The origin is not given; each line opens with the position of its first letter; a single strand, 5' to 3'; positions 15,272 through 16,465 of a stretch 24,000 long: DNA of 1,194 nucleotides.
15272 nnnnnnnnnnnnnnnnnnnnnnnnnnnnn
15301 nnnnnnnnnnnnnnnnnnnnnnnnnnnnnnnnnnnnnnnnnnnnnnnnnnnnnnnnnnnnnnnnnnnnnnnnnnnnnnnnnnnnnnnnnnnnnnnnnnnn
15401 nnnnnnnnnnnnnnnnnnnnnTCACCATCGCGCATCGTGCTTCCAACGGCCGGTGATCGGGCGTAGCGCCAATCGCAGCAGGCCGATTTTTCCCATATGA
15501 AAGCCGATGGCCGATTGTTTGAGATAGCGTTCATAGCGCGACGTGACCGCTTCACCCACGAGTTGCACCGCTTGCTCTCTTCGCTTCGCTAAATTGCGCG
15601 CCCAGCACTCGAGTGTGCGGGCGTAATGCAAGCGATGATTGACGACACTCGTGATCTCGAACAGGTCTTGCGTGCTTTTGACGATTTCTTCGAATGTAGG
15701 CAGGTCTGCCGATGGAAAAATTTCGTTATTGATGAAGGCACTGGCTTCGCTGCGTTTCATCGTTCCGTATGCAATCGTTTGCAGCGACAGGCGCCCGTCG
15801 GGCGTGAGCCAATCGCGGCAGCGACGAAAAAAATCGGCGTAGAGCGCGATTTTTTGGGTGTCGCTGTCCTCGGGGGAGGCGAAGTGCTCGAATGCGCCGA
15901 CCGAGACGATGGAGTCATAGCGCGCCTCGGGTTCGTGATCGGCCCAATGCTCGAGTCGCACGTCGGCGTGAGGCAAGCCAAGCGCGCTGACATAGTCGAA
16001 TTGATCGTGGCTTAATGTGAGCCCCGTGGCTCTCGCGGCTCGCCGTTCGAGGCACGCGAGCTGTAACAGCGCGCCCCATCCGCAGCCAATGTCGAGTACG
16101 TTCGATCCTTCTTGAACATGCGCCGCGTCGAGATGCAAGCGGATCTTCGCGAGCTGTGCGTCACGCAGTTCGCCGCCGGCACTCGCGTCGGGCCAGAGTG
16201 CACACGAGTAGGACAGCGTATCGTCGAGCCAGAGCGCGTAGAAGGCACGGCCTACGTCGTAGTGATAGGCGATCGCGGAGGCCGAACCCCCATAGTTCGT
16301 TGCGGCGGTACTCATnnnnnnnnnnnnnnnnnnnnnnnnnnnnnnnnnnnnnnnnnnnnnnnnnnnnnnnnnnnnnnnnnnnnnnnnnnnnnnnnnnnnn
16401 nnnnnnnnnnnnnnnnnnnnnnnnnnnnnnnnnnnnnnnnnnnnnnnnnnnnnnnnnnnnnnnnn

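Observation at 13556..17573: Compact desaturase - ACP - CFA-synthase-like methyltransferase - FAAL cassette: fatty-acyl tailoring on a dedicated carrier protein with no release enzyme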

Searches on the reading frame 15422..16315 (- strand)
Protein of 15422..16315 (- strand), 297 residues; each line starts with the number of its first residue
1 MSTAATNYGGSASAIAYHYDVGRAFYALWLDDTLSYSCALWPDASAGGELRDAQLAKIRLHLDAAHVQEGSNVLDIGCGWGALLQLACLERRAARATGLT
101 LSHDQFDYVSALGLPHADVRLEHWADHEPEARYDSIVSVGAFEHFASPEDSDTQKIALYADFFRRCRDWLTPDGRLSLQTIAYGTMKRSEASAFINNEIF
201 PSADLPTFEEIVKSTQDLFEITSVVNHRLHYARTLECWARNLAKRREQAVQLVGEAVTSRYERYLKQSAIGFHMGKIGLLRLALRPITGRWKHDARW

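Call 7: search_protein_families(library=pfam, proteins=[window:15422-16315:-], max_evalue=0.01)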
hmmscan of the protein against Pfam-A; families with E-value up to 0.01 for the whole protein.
window:15422-16315:- (297 aa): 9 families
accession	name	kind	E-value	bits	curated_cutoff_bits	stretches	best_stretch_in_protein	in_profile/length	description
PF02353.26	CMAS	-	3.9e-66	223.6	27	1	12-280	7-271/273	Mycolic acid cyclopropane synthetase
PF13489.12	Methyltransf_23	-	6.1e-10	39.5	27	1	67-184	20-122/164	Methyltransferase domain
PF08242.18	Methyltransf_12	-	6.3e-08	33.7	30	1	74-176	1-98/98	Methyltransferase domain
PF13649.12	Methyltransf_25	-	8.2e-07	30.1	27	1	73-150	1-82/97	Methyltransferase domain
PF07021.18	MetW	-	1e-06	28.9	21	1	66-143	10-86/193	Methionine biosynthesis protein MetW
PF08241.18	Methyltransf_11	-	7.9e-06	26.9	21.2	1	74-176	1-93/95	Methyltransferase domain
PF01728.25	FtsJ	-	0.00094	19.6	24.1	1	62-175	13-134/181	FtsJ-like methyltransferase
PF13847.12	Methyltransf_31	-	0.0056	16.8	27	0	69-182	3-113/145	Methyltransferase domain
PF05175.20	MTS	-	0.0061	16.6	23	0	68-176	30-136/170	Methyltransferase small domain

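Call 10: search_protein_families(library=ncbifam, proteins=[window:15422-16315:-], max_evalue=0.001)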
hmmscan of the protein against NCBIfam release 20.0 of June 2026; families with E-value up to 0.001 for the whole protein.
window:15422-16315:- (297 aa): 8 families
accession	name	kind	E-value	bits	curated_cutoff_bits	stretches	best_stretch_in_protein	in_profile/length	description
NF040660.1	mycolic_MTase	equivalog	1.2e-48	166.1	390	1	14-279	7-276/283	cyclopropane mycolic acid synthase family methyltransferase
NF008686.0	PRK11705.1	equivalog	1e-45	156.4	400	1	17-284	118-370/383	cyclopropane fatty acyl phospholipid synthase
NF053839.1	CPFASynBruc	equivalog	3.1e-45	154.9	600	1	11-281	118-379/410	cyclopropane fatty acid synthase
NF040703.1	cyclopro_CfaB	exception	1.7e-44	152.2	650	1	11-288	103-379/393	C17 cyclopropane fatty acid synthase CfaB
TIGR02081.1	metW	equivalog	1.6e-06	27.8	189.5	1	65-138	9-81/194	methionine biosynthesis protein MetW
NF043040.1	corrin_prot_MT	hypoth_equivalog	2.5e-06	27.1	180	1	56-176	28-145/216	corrinoid protein-associated methyltransferase CpaM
NF045667.1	MTase_DVU1556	equivalog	6.3e-06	25.8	155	1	59-106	12-58/213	DVU_1556 family methyltransferase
TIGR01983.1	UbiG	equivalog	0.00043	19.7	102.95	0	68-182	48-155/228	bifunctional 2-polyprenyl-6-hydroxyphenol methylase/3-demethylubiquinol 3-O-methyltransferase UbiG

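Call 12: find_homologous_proteins(query=window:15422-16315:-, max_evalue=1e-20)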
Query window:15422-16315:- (297 aa): 5999 proteins with E <= 1e-20 among 8000 candidates; the best 120 are listed.
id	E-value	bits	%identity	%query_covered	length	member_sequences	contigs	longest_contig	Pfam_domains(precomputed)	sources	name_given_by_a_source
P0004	1.0e-189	647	95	100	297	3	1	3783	PF07021.19,PF13489.13,PF02353.27,PF13649.13,PF08241.19,PF08242.19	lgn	-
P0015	2.0e-136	472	69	100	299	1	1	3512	PF07021.19,PF13489.13,PF02353.27,PF13649.13,PF08242.19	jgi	jgi:cyclopropane-fatty-acyl-phospholipid synthase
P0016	1.6e-131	456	67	98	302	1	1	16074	PF07021.19,PF13847.13,PF13489.13,PF02353.27,PF13649.13,PF08241.19,PF08242.19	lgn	-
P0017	9.6e-123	427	63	100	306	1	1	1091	PF13489.13,PF02353.27,PF05175.21,PF13649.13,PF08241.19,PF08242.19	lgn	-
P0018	3.1e-120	419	63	98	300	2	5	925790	PF13489.13,PF02353.27,PF13649.13,PF08241.19,PF08242.19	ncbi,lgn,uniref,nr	ncbi:SAM-dependent methyltransferase [Burkholderia ubonensis]|uniref:SAM-dependent methyltransferase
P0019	9.2e-120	418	62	100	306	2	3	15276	PF13847.13,PF13489.13,PF02353.27,PF05175.21,PF13649.13,PF08241.19,PF08242.19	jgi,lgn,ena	-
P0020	3.6e-118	412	61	100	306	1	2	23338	PF13489.13,PF02353.27,PF13649.13,PF08241.19,PF08242.19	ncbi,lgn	ncbi:MAG: class I SAM-dependent methyltransferase [Burkholderiales bacterium]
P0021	1.7e-117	410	60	99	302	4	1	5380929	PF13489.13,PF02353.27,PF13649.13,PF08241.19,PF08242.19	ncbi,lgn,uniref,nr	ncbi:class I SAM-dependent methyltransferase [Bordetella genomosp. 13]|uniref:Cyclopropane-fatty-acy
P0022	2.4e-117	410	62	98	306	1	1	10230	PF13489.13,PF02353.27,PF13649.13,PF08241.19,PF08242.19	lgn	-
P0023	2.7e-117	409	62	96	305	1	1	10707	PF13489.13,PF02353.27,PF13649.13,PF08241.19,PF08242.19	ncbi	-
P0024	5.4e-117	409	62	97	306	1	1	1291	PF13489.13,PF02353.27,PF13649.13,PF08241.19,PF08242.19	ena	-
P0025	7.2e-117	408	64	98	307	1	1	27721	PF13489.13,PF02353.27,PF13649.13,PF08241.19,PF08242.19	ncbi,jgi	jgi:cyclopropane-fatty-acyl-phospholipid synthase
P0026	1.1e-114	401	62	98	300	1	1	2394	PF13489.13,PF02353.27,PF13649.13,PF08242.19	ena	-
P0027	1.1e-113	398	62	96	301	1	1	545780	PF13489.13,PF02353.27,PF13649.13,PF08241.19,PF08242.19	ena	-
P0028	1.8e-113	397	60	96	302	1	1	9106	PF07021.19,PF13847.13,PF13489.13,PF02353.27,PF05175.21,PF13649.13,PF08241.19,PF08242.19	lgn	-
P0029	2.6e-113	396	60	97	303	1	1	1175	PF13489.13,PF02353.27,PF13649.13,PF08241.19,PF08242.19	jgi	jgi:cyclopropane-fatty-acyl-phospholipid synthase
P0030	7.8e-113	395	62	99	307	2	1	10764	PF13489.13,PF02353.27,PF13649.13,PF08241.19,PF08242.19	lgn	-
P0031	1.5e-112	394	62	98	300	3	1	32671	PF13489.13,PF02353.27,PF13649.13,PF08241.19,PF08242.19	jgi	jgi:cyclopropane-fatty-acyl-phospholipid synthase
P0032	2.0e-112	394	60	99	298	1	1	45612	PF13847.13,PF13489.13,PF02353.27,PF13649.13,PF08241.19,PF08242.19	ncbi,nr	ncbi:class I SAM-dependent methyltransferase [Variovorax paradoxus]|nr:class I SAM-dependent methylt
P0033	3.3e-112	393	61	99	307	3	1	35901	PF13489.13,PF02353.27,PF13649.13,PF08241.19,PF08242.19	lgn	-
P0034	5.6e-112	392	60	100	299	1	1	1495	PF13489.13,PF02353.27,PF13649.13,PF08241.19,PF08242.19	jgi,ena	-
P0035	1.5e-111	391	60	99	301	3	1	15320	PF13489.13,PF02353.27,PF13649.13,PF08241.19,PF08242.19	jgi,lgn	jgi:cyclopropane-fatty-acyl-phospholipid synthase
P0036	9.2e-111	388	59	97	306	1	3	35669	PF13489.13,PF02353.27,PF13649.13,PF08241.19,PF08242.19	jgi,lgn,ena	-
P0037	2.1e-110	387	60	94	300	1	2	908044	PF13489.13,PF02353.27,PF13649.13,PF08241.19,PF08242.19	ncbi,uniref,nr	ncbi:class I SAM-dependent methyltransferase [Thalassospira marina]|uniref:Cyclopropane-fatty-acyl-p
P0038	3.7e-110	386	59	98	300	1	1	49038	PF13489.13,PF02353.27,PF13649.13,PF08241.19,PF08242.19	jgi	jgi:cyclopropane-fatty-acyl-phospholipid synthase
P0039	4.3e-110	386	60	96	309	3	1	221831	PF13847.13,PF13489.13,PF02353.27,PF13649.13,PF08241.19,PF08242.19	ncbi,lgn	-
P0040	8.7e-110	385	60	98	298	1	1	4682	PF13489.13,PF02353.27,PF13649.13,PF08241.19,PF08242.19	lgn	-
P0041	9.7e-110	385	59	96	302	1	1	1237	PF13489.13,PF02353.27,PF13649.13,PF08241.19,PF08242.19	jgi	jgi:cyclopropane-fatty-acyl-phospholipid synthase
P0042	1.3e-109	384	58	98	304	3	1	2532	PF13847.13,PF13489.13,PF02353.27,PF13649.13,PF08241.19,PF08242.19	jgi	jgi:cyclopropane-fatty-acyl-phospholipid synthase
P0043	1.5e-109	384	59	98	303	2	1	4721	PF13847.13,PF13489.13,PF02353.27,PF13649.13,PF08241.19,PF08242.19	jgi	jgi:cyclopropane-fatty-acyl-phospholipid synthase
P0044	1.7e-109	384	58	98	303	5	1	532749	PF13847.13,PF13489.13,PF02353.27,PF13649.13,PF08241.19,PF08242.19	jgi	jgi:cyclopropane-fatty-acyl-phospholipid synthase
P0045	2.6e-109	383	60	98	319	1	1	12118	PF13489.13,PF02353.27,PF13649.13,PF08241.19,PF08242.19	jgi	jgi:cyclopropane-fatty-acyl-phospholipid synthase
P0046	2.8e-109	383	58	96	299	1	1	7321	PF13489.13,PF02353.27,PF08242.19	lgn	-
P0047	3.0e-109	383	61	96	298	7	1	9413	PF13489.13,PF02353.27,PF13649.13,PF08241.19,PF08242.19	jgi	jgi:cyclopropane-fatty-acyl-phospholipid synthase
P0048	4.0e-109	383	58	98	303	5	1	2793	PF13847.13,PF13489.13,PF02353.27,PF13649.13,PF08241.19,PF08242.19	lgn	-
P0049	1.2e-108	381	59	98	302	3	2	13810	PF13847.13,PF13489.13,PF02353.27,PF13649.13,PF08241.19,PF08242.19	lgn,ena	-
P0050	1.9e-108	380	58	98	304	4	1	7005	PF13489.13,PF02353.27,PF13649.13,PF01728.26,PF08241.19,PF08242.19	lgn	-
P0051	6.1e-108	379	62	97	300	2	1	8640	PF13489.13,PF02353.27,PF13649.13,PF08241.19,PF08242.19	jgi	jgi:cyclopropane-fatty-acyl-phospholipid synthase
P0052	6.9e-108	379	58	98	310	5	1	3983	PF13489.13,PF02353.27,PF13649.13,PF08242.19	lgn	-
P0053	7.1e-108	379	60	97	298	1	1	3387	PF13489.13,PF02353.27,PF13649.13,PF08241.19,PF08242.19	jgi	jgi:cyclopropane-fatty-acyl-phospholipid synthase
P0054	1.1e-107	378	59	98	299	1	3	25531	PF13847.13,PF13489.13,PF02353.27,PF13649.13,PF08241.19,PF08242.19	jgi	jgi:cyclopropane-fatty-acyl-phospholipid synthase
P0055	1.3e-107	378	58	97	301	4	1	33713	PF13489.13,PF02353.27,PF13649.13,PF08241.19,PF08242.19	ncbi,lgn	-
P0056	1.9e-107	377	59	97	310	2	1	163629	PF13847.13,PF13489.13,PF02353.27,PF13649.13,PF08241.19,PF08242.19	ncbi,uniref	ncbi:class I SAM-dependent methyltransferase [Paraburkholderia sediminicola]|uniref:class I SAM-depe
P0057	2.3e-107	377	59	96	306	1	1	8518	PF13489.13,PF02353.27,PF13649.13,PF08241.19,PF08242.19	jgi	-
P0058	4.6e-107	376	60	97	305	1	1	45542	PF13489.13,PF02353.27,PF13649.13,PF08241.19,PF08242.19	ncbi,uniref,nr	ncbi:cyclopropane-fatty-acyl-phospholipid synthase family protein [Aquabacterium sp. A7-Y]|uniref:SA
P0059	3.4e-106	373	60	95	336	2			PF13489.13,PF02353.27,PF13649.13,PF08241.19,PF08242.19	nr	nr:Cyclopropane mycolic acid synthase 3 [Paraburkholderia busanensis]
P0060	2.0e-105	371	58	98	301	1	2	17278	PF13489.13,PF02353.27,PF13649.13,PF08241.19,PF08242.19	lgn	-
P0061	3.0e-105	370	57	98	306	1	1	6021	PF13489.13,PF02353.27,PF13649.13,PF08241.19,PF08242.19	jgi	-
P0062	4.5e-105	369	58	96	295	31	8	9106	PF13489.13,PF02353.27,PF13649.13,PF08241.19,PF08242.19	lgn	-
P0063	9.9e-105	368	59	96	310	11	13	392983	PF13847.13,PF13489.13,PF02353.27,PF13649.13,PF08241.19,PF08242.19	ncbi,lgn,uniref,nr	ncbi:Cyclopropane mycolic acid synthase 3 [Paraburkholderia domus]|uniref:Cyclopropane mycolic acid 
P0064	1.8e-104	367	58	94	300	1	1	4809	PF13489.13,PF02353.27,PF13649.13,PF08241.19,PF08242.19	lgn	-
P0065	3.8e-104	366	59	96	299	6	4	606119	PF13489.13,PF02353.27,PF13649.13,PF08241.19,PF08242.19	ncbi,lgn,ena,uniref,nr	ncbi:class I SAM-dependent methyltransferase [Stappia sp. MMSF_3263]|uniref:class I SAM-dependent me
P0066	7.1e-104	365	56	98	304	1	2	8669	PF13489.13,PF02353.27,PF13649.13,PF08241.19,PF08242.19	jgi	jgi:cyclopropane-fatty-acyl-phospholipid synthase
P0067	3.1e-103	363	59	96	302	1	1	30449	PF13847.13,PF13489.13,PF02353.27,PF13649.13,PF08241.19,PF08242.19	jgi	jgi:cyclopropane-fatty-acyl-phospholipid synthase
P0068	1.7e-102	361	59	95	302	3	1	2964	PF13489.13,PF02353.27,PF13649.13,PF08241.19,PF08242.19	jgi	jgi:cyclopropane-fatty-acyl-phospholipid synthase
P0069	3.2e-100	353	56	95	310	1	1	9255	PF13847.13,PF13489.13,PF02353.27,PF13649.13,PF08241.19,PF08242.19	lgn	-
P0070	4.3e-100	353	57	98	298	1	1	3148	PF07021.19,PF13489.13,PF02353.27,PF13649.13,PF08241.19,PF08242.19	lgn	-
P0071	8.6e-100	352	58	93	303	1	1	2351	PF07021.19,PF13847.13,PF13489.13,PF02353.27,PF13649.13,PF01728.26,PF08241.19,PF08242.19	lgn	-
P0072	5.1e-99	350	55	96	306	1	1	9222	PF13847.13,PF13489.13,PF02353.27,PF13649.13,PF08241.19,PF08242.19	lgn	-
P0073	1.6e-98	348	57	93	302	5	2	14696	PF07021.19,PF13489.13,PF02353.27,PF13649.13,PF08241.19,PF08242.19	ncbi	-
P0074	2.4e-98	347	56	94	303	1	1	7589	PF13489.13,PF02353.27,PF13649.13,PF08242.19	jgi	jgi:cyclopropane-fatty-acyl-phospholipid synthase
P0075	5.5e-98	346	100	52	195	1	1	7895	PF07021.19,PF13489.13,PF02353.27,PF13649.13,PF08242.19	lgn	-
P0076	4.6e-97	343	56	93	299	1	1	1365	PF13489.13,PF02353.27,PF13649.13,PF08241.19,PF08242.19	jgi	jgi:cyclopropane-fatty-acyl-phospholipid synthase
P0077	8.7e-97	342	59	95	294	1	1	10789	PF13489.13,PF02353.27,PF13649.13,PF08241.19,PF08242.19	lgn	-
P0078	1.6e-96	341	58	93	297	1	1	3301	PF13489.13,PF02353.27,PF13649.13,PF08241.19,PF08242.19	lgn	-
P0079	1.6e-96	341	53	97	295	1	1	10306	PF13489.13,PF02353.27,PF13649.13,PF08242.19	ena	-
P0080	1.8e-96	341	55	93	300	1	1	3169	PF07021.19,PF13847.13,PF13489.13,PF02353.27,PF13649.13,PF08241.19,PF08242.19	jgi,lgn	jgi:cyclopropane-fatty-acyl-phospholipid synthase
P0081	2.7e-96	341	55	96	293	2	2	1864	PF13489.13,PF02353.27,PF13649.13,PF08241.19,PF08242.19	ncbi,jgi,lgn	jgi:cyclopropane-fatty-acyl-phospholipid synthase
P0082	3.3e-96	340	53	94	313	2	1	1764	PF13489.13,PF02353.27,PF05175.21,PF13649.13,PF08241.19,PF08242.19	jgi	jgi:cyclopropane-fatty-acyl-phospholipid synthase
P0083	6.0e-96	339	55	94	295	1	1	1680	PF07021.19,PF13489.13,PF02353.27,PF13649.13,PF08241.19,PF08242.19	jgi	jgi:cyclopropane-fatty-acyl-phospholipid synthase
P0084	8.1e-96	339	56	93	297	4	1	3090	PF13489.13,PF02353.27,PF13649.13,PF08241.19,PF08242.19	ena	-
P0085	9.5e-96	339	56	92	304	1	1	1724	PF07021.19,PF13847.13,PF13489.13,PF02353.27,PF13649.13,PF08241.19,PF08242.19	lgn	-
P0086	9.8e-96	339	59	92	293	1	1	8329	PF13847.13,PF13489.13,PF02353.27,PF13649.13,PF08241.19,PF08242.19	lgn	-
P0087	1.4e-95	338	54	96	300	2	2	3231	PF13489.13,PF02353.27,PF13649.13,PF08241.19,PF08242.19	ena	-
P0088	1.5e-95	338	54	93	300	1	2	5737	PF13489.13,PF02353.27,PF13649.13,PF08241.19,PF08242.19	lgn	-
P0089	3.6e-95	337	55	95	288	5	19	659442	PF13489.13,PF02353.27,PF13649.13,PF08241.19,PF08242.19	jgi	jgi:cyclopropane-fatty-acyl-phospholipid synthase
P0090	3.9e-95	337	55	96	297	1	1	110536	PF13489.13,PF02353.27,PF13649.13,PF08241.19,PF08242.19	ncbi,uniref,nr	ncbi:cyclopropane-fatty-acyl-phospholipid synthase family protein [Saccharopolyspora mangrovi]|unire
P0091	3.9e-95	337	56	93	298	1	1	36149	PF13489.13,PF02353.27,PF13649.13,PF08241.19,PF08242.19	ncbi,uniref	ncbi:class I SAM-dependent methyltransferase [Nocardia sp. NPDC057353]|uniref:class I SAM-dependent 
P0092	4.0e-95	337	53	98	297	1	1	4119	PF13489.13,PF02353.27,PF13649.13,PF08242.19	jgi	jgi:cyclopropane-fatty-acyl-phospholipid synthase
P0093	5.7e-95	336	55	93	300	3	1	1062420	PF13847.13,PF13489.13,PF02353.27,PF13649.13,PF08241.19,PF08242.19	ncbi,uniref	ncbi:class I SAM-dependent methyltransferase [Nocardia sp. R7R-8]|uniref:class I SAM-dependent methy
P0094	6.3e-95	336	57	95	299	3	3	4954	PF13489.13,PF02353.27,PF13649.13,PF08241.19,PF08242.19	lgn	-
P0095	7.6e-95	336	54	93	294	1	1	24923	PF13847.13,PF13489.13,PF02353.27,PF13649.13,PF08241.19,PF08242.19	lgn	-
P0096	9.4e-95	336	56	92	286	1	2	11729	PF13489.13,PF02353.27,PF13649.13,PF08241.19,PF08242.19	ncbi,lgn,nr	ncbi:MAG: cyclopropane-fatty-acyl-phospholipid synthase family protein [Pseudonocardia sp.]|nr:cyclo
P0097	9.7e-95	335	55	93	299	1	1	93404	PF07021.19,PF13847.13,PF13489.13,PF02353.27,PF13649.13,PF08241.19,PF08242.19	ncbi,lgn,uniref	ncbi:class I SAM-dependent methyltransferase [Catellatospora sp. NPDC049609]|uniref:class I SAM-depe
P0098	9.8e-95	335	54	97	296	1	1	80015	PF13847.13,PF13489.13,PF02353.27,PF05175.21,PF13649.13,PF08241.19,PF08242.19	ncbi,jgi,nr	ncbi:MAG TPA: cyclopropane-fatty-acyl-phospholipid synthase family protein [Pseudonocardiaceae bacte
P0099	1.5e-94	335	55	96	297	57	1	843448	PF13847.13,PF13489.13,PF02353.27,PF13649.13,PF08241.19,PF08242.19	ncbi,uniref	ncbi:cyclopropane-fatty-acyl-phospholipid synthase family protein [Nocardia salmonicida]|uniref:cycl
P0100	1.7e-94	335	58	93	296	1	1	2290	PF13489.13,PF02353.27,PF13649.13,PF08241.19,PF08242.19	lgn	-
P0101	2.2e-94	334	55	94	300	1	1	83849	PF13489.13,PF02353.27,PF13649.13,PF08241.19,PF08242.19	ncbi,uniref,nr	ncbi:SAM-dependent methyltransferase [Nocardia miyunensis]|uniref:SAM-dependent methyltransferase n=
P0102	2.3e-94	334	57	93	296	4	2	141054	PF13489.13,PF02353.27,PF13649.13,PF08241.19,PF08242.19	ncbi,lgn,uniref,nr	ncbi:SAM-dependent methyltransferase [Nocardia thailandica]|uniref:SAM-dependent methyltransferase n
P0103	2.5e-94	334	56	93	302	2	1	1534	PF13489.13,PF02353.27,PF13649.13,PF08241.19,PF08242.19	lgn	-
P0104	3.3e-94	334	56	93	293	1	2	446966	PF13489.13,PF02353.27,PF13649.13,PF08241.19,PF08242.19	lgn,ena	-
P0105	4.0e-94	333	53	95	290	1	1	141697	PF13489.13,PF02353.27,PF13649.13,PF08242.19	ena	-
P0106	4.5e-94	333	53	94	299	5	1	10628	PF13489.13,PF02353.27,PF13649.13,PF08241.19,PF08242.19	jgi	jgi:cyclopropane-fatty-acyl-phospholipid synthase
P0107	4.5e-94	333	56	93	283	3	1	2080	PF13489.13,PF02353.27,PF13649.13,PF08241.19,PF08242.19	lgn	-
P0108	4.6e-94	333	55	95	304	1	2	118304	PF13489.13,PF02353.27,PF13649.13,PF08241.19,PF08242.19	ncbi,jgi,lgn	jgi:cyclopropane-fatty-acyl-phospholipid synthase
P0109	4.7e-94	333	53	93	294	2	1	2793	PF07021.19,PF13847.13,PF13489.13,PF02353.27,PF05175.21,PF13649.13,PF08241.19,PF08242.19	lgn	-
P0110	5.9e-94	333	55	95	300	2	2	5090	PF13489.13,PF02353.27,PF13649.13,PF08241.19,PF08242.19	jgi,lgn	jgi:cyclopropane-fatty-acyl-phospholipid synthase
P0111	6.5e-94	333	53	97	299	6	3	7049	PF13489.13,PF02353.27,PF13649.13,PF08241.19,PF08242.19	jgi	jgi:cyclopropane-fatty-acyl-phospholipid synthase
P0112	6.5e-94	333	56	92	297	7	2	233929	PF13489.13,PF02353.27,PF13649.13,PF08241.19,PF08242.19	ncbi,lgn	-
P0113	7.1e-94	333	57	93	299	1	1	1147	PF13489.13,PF02353.27,PF13649.13,PF08241.19,PF08242.19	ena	-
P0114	7.3e-94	333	55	94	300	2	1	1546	PF13489.13,PF02353.27,PF13649.13,PF08241.19,PF08242.19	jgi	jgi:cyclopropane-fatty-acyl-phospholipid synthase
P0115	8.1e-94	332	54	95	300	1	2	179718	PF13847.13,PF13489.13,PF02353.27,PF13649.13,PF08241.19,PF08242.19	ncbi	-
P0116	8.4e-94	332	52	96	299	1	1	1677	PF07021.19,PF13489.13,PF02353.27,PF13649.13,PF08241.19,PF08242.19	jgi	jgi:cyclopropane-fatty-acyl-phospholipid synthase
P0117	9.4e-94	332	54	92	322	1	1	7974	PF13847.13,PF02353.27,PF13649.13,PF08241.19,PF08242.19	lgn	-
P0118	9.5e-94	332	58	93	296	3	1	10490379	PF13489.13,PF02353.27,PF13649.13,PF08241.19,PF08242.19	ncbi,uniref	ncbi:class I SAM-dependent methyltransferase [Amycolatopsis sp. CA-161197]|uniref:class I SAM-depend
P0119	1.1e-93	332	55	97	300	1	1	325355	PF13489.13,PF02353.27,PF13649.13,PF08241.19,PF08242.19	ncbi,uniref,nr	ncbi:class I SAM-dependent methyltransferase [Nocardia abscessus]|uniref:class I SAM-dependent methy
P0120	1.2e-93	332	53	94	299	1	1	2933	PF13489.13,PF02353.27,PF13649.13,PF08241.19,PF08242.19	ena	-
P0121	1.2e-93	332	55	92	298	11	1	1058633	PF13489.13,PF02353.27,PF13649.13,PF08241.19,PF08242.19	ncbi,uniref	ncbi:class I SAM-dependent methyltransferase [Nocardia sp. NPDC050718]|uniref:class I SAM-dependent 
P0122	1.4e-93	332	57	92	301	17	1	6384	PF13847.13,PF13489.13,PF02353.27,PF13649.13,PF08241.19,PF08242.19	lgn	-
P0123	1.7e-93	331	55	93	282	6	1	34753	PF13489.13,PF02353.27,PF13649.13,PF08241.19,PF08242.19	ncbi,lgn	ncbi:class I SAM-dependent methyltransferase [Rhodococcus koreensis]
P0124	1.9e-93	331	53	95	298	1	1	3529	PF13489.13,PF02353.27,PF13649.13,PF08241.19,PF08242.19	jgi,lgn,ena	-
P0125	2.2e-93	331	54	94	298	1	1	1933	PF13489.13,PF02353.27,PF13649.13,PF08241.19,PF08242.19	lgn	-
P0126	2.3e-93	331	53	97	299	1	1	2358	PF13489.13,PF02353.27,PF13649.13,PF08241.19,PF08242.19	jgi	jgi:cyclopropane-fatty-acyl-phospholipid synthase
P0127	2.4e-93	331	54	95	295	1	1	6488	PF13847.13,PF13489.13,PF02353.27,PF13649.13,PF08241.19,PF08242.19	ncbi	-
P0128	2.5e-93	331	57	93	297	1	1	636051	PF13489.13,PF02353.27,PF13649.13,PF08241.19,PF08242.19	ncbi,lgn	ncbi:class I SAM-dependent methyltransferase [Nocardia takedensis]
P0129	2.9e-93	331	56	93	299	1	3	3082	PF13489.13,PF02353.27,PF13649.13,PF08241.19,PF08242.19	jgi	jgi:cyclopropane-fatty-acyl-phospholipid synthase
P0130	3.0e-93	331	53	97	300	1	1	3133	PF13489.13,PF02353.27,PF13649.13,PF08241.19,PF08242.19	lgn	-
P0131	3.1e-93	331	54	95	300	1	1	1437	PF13847.13,PF13489.13,PF02353.27,PF13649.13,PF08241.19,PF08242.19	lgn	-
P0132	3.3e-93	330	56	93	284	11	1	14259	PF13489.13,PF02353.27,PF13649.13,PF08241.19,PF08242.19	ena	-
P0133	3.4e-93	330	55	93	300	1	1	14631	PF13847.13,PF13489.13,PF02353.27,PF13649.13,PF08241.19,PF08242.19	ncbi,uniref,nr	ncbi:SAM-dependent methyltransferase [Nocardia barduliensis]|uniref:SAM-dependent methyltransferase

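Call 13: find_encoding_contigs(protein=P0018, flank=10000, max_places=2)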
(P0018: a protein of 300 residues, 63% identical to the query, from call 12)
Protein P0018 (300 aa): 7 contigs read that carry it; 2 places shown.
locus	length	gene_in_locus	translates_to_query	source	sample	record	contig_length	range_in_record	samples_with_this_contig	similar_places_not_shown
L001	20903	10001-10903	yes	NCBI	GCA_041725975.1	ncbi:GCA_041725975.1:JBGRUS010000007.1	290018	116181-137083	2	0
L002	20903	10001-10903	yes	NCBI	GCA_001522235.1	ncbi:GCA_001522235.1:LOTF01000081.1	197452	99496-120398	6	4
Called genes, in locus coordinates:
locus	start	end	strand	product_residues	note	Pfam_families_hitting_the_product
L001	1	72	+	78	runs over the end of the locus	-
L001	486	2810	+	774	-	PF14518:Haem_oxygenas_2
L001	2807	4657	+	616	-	PF02543:Carbam_trans_N, PF16861:Carbam_trans_C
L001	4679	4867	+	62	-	-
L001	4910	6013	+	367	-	PF13472:Lipase_GDSL_2 (weak)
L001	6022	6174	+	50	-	-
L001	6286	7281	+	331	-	PF01557:FAA_hydrolase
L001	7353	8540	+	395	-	PF01979:Amidohydro_1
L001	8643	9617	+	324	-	PF00487:FA_desaturase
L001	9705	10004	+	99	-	PF00550:PP-binding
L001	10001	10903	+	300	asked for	PF02353:CMAS, PF08241:Methyltransf_11 (faint), PF13489:Methyltransf_23 (weak), PF08242:Methyltransf_12 (faint), PF13649:Methyltransf_25 (weak)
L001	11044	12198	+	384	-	PF00067:p450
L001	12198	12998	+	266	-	PF00975:Thioesterase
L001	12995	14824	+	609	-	PF00501:AMP-binding, PF23024:AMP-dom_DIP2-like (weak)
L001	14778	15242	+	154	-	PF03061:4HBT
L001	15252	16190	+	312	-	PF03547:Mem_trans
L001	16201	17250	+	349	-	PF02668:TauD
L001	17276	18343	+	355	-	PF20680:DUF6817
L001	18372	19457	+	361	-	PF02746:MR_MLE_N, PF13378:MR_MLE_C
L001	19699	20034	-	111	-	PF00816:Histone_HNS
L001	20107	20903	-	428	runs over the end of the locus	PF00083:Sugar_tr, PF07690:MFS_1, PF13347:MFS_2 (faint), PF00083:Sugar_tr, PF07690:MFS_1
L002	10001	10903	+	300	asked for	PF02353:CMAS, PF08241:Methyltransf_11 (faint), PF13489:Methyltransf_23 (weak), PF08242:Methyltransf_12 (faint), PF13649:Methyltransf_25 (weak)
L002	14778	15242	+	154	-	PF03061:4HBT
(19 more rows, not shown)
